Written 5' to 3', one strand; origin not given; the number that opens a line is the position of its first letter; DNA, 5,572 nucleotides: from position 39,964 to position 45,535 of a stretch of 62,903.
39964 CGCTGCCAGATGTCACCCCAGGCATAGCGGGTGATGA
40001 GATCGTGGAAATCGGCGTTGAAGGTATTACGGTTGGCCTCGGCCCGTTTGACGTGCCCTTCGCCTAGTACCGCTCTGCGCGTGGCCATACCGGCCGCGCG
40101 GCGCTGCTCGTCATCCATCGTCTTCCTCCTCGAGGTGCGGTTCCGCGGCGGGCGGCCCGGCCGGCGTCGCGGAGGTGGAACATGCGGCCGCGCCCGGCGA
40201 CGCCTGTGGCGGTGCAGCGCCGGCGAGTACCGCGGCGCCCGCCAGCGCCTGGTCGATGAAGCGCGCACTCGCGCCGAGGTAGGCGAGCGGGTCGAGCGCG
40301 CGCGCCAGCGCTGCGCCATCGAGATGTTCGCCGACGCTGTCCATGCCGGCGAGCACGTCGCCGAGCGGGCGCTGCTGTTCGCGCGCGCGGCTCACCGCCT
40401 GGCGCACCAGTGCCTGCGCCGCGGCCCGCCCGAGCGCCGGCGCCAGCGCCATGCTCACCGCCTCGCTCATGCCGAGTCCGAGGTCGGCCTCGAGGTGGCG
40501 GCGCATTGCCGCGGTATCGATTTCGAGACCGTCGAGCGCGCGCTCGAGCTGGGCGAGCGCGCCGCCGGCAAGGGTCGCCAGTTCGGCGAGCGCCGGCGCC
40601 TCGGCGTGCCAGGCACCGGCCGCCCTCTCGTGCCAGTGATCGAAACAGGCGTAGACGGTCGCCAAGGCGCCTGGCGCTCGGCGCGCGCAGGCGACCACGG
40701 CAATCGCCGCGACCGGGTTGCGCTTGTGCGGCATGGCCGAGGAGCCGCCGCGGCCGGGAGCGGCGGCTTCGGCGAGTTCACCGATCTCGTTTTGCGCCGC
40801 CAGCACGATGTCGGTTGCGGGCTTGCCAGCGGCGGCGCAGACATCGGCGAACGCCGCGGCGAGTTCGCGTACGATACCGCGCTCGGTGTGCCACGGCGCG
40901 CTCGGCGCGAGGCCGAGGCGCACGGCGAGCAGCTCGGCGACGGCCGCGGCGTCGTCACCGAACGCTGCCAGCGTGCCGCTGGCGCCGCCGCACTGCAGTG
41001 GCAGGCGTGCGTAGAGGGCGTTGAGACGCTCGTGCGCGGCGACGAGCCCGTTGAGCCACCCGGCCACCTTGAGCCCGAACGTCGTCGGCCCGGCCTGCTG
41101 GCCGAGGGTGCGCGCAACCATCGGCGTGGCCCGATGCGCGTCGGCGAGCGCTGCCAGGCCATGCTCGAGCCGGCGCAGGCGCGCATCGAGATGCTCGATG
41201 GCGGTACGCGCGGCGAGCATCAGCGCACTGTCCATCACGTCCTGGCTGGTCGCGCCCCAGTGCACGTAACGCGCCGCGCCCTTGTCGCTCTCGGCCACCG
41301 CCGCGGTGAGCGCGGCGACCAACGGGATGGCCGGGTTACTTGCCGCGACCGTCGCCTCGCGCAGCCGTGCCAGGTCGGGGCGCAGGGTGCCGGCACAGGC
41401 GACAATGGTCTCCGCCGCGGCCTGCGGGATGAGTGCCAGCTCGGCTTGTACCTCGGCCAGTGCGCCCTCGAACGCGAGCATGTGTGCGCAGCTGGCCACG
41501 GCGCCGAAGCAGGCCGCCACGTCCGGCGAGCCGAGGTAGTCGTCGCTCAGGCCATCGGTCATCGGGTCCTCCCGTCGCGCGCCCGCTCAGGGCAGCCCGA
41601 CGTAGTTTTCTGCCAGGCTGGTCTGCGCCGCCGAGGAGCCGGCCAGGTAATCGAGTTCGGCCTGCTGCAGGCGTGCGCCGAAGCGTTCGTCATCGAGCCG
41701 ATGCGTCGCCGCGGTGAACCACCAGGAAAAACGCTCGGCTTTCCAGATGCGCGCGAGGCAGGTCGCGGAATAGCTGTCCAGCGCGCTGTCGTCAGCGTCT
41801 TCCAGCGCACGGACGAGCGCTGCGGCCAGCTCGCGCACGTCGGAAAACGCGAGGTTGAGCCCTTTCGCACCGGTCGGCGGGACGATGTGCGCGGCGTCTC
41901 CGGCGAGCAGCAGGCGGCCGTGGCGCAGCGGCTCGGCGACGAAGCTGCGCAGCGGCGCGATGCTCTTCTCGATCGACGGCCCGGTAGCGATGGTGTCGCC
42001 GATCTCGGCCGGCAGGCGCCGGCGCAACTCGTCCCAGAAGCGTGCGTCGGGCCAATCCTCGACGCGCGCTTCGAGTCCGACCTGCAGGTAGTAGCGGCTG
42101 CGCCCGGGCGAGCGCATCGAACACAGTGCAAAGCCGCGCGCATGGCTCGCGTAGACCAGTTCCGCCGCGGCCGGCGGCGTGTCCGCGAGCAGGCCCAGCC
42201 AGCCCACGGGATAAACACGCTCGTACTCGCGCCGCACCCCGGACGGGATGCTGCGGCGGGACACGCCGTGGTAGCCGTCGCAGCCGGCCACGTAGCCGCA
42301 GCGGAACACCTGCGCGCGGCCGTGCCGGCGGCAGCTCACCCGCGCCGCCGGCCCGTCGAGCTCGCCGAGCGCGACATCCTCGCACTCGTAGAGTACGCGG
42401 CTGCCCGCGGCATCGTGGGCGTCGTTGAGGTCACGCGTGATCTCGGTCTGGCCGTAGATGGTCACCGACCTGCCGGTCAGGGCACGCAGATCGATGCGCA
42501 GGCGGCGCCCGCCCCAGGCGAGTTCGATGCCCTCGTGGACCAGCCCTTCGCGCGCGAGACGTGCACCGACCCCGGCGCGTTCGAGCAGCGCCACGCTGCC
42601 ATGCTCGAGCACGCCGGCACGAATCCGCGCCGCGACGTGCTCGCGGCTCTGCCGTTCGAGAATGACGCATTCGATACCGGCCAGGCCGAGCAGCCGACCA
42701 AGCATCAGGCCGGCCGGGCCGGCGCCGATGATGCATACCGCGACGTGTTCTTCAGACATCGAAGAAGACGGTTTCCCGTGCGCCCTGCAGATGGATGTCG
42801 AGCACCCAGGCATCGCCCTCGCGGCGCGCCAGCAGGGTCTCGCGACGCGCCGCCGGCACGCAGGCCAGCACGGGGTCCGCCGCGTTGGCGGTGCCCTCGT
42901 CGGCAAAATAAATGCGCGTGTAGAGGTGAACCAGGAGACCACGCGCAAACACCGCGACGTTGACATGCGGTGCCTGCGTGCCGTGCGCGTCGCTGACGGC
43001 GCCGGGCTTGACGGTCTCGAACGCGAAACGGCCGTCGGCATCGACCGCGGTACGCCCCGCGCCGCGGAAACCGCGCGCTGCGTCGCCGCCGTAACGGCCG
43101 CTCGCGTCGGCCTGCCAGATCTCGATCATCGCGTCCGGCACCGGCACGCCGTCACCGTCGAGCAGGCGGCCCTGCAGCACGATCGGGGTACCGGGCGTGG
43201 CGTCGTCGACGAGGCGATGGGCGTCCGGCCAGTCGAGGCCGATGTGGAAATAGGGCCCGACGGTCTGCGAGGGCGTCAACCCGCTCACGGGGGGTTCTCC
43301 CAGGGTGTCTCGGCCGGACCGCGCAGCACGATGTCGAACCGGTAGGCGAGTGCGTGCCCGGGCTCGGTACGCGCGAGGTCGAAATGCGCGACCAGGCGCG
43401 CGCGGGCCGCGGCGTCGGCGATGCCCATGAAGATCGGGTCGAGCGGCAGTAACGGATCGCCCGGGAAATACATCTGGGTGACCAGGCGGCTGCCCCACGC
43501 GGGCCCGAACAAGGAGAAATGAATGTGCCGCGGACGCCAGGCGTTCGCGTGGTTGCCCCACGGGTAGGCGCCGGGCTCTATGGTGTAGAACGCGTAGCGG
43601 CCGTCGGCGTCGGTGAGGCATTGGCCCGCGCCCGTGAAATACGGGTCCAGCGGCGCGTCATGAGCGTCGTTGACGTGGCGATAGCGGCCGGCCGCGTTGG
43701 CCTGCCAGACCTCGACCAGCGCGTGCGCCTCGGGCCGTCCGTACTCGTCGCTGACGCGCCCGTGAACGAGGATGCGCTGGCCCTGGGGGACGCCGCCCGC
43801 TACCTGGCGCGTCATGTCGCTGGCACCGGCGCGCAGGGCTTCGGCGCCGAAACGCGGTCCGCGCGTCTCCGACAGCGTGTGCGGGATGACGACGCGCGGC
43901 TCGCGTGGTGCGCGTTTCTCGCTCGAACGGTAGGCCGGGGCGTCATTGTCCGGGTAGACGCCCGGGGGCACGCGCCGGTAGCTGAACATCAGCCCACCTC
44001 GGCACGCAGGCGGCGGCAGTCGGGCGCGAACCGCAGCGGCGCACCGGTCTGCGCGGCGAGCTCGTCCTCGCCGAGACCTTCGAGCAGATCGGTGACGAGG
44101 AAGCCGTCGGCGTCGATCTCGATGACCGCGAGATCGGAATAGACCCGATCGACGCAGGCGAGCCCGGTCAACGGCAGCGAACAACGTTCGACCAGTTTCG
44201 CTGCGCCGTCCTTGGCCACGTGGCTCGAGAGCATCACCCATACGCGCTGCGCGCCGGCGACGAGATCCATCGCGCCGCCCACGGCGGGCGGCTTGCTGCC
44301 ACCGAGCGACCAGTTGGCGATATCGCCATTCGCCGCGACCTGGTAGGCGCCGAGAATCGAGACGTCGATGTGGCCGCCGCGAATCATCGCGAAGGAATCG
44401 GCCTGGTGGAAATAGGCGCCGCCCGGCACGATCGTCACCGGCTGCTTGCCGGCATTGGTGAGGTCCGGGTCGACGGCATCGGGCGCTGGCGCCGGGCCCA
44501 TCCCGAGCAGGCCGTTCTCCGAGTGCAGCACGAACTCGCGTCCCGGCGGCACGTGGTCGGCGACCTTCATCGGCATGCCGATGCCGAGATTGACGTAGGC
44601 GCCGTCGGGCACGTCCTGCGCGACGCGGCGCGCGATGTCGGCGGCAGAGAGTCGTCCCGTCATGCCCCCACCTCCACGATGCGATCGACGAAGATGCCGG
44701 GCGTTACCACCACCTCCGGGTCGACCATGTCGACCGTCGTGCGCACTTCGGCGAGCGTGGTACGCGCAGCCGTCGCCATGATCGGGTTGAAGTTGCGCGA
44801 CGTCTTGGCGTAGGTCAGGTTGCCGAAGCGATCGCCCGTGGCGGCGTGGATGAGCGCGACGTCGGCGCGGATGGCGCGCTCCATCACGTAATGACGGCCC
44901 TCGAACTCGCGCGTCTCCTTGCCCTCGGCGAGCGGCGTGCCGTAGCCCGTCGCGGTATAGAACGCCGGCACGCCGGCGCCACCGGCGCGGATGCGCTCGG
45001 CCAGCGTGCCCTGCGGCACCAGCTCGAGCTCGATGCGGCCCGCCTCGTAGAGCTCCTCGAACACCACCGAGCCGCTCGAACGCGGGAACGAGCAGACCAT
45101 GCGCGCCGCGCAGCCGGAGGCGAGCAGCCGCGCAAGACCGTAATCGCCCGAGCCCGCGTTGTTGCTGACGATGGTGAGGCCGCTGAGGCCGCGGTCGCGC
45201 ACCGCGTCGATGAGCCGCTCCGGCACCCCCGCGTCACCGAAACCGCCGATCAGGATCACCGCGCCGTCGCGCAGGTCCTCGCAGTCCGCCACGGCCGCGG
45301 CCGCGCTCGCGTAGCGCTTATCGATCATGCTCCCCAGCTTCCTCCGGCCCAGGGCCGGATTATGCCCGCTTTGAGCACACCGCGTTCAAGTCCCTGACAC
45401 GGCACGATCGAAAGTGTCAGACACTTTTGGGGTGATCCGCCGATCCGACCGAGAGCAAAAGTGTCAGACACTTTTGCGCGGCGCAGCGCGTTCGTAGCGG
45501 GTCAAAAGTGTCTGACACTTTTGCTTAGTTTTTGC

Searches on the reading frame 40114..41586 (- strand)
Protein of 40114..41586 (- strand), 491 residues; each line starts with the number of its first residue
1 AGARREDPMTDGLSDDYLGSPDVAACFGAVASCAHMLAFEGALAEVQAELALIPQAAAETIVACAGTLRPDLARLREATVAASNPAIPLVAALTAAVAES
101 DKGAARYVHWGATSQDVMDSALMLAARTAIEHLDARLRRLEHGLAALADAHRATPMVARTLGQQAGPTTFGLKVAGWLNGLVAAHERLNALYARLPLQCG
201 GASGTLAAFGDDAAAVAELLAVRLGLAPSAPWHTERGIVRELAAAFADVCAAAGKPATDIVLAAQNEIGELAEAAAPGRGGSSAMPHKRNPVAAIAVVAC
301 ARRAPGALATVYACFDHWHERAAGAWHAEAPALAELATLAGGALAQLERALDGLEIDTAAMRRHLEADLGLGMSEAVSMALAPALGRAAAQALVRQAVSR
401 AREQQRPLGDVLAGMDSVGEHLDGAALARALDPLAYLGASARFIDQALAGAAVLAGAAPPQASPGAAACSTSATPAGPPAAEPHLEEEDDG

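Call 18: search_protein_families(library=pfam, proteins=[window:40114-41586:-], max_evalue=0.001)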
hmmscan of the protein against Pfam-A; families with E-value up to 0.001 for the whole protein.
window:40114-41586:- (491 aa): 2 families
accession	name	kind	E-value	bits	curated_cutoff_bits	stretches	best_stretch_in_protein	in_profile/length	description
PF00206.25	Lyase_1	-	5e-37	128.4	27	1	39-306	31-312/312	Lyase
PF10397.14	ADSL_C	-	8e-13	49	32.7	1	370-446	1-78/79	Adenylosuccinate lyase C-terminus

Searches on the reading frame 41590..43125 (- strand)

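Call 18: search_protein_families(library=pfam, proteins=[window:41590-43125:-], max_evalue=0.001)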
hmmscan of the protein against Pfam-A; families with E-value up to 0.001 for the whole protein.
window:41590-43125:- (512 aa): 1 family
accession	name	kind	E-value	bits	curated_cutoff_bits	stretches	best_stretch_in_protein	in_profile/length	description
PF01494.25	FAD_binding_3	-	5.1e-91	305.9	22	1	128-467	2-349/349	FAD binding domain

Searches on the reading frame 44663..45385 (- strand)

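Call 18: search_protein_families(library=pfam, proteins=[window:44663-45385:-], max_evalue=0.001)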
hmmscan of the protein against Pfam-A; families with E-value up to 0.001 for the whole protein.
window:44663-45385:- (241 aa): 1 family
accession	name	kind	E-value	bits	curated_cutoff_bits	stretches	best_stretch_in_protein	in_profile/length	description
PF01144.29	CoA_trans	-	1.9e-64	217.5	23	1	28-238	4-216/217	Coenzyme A transferase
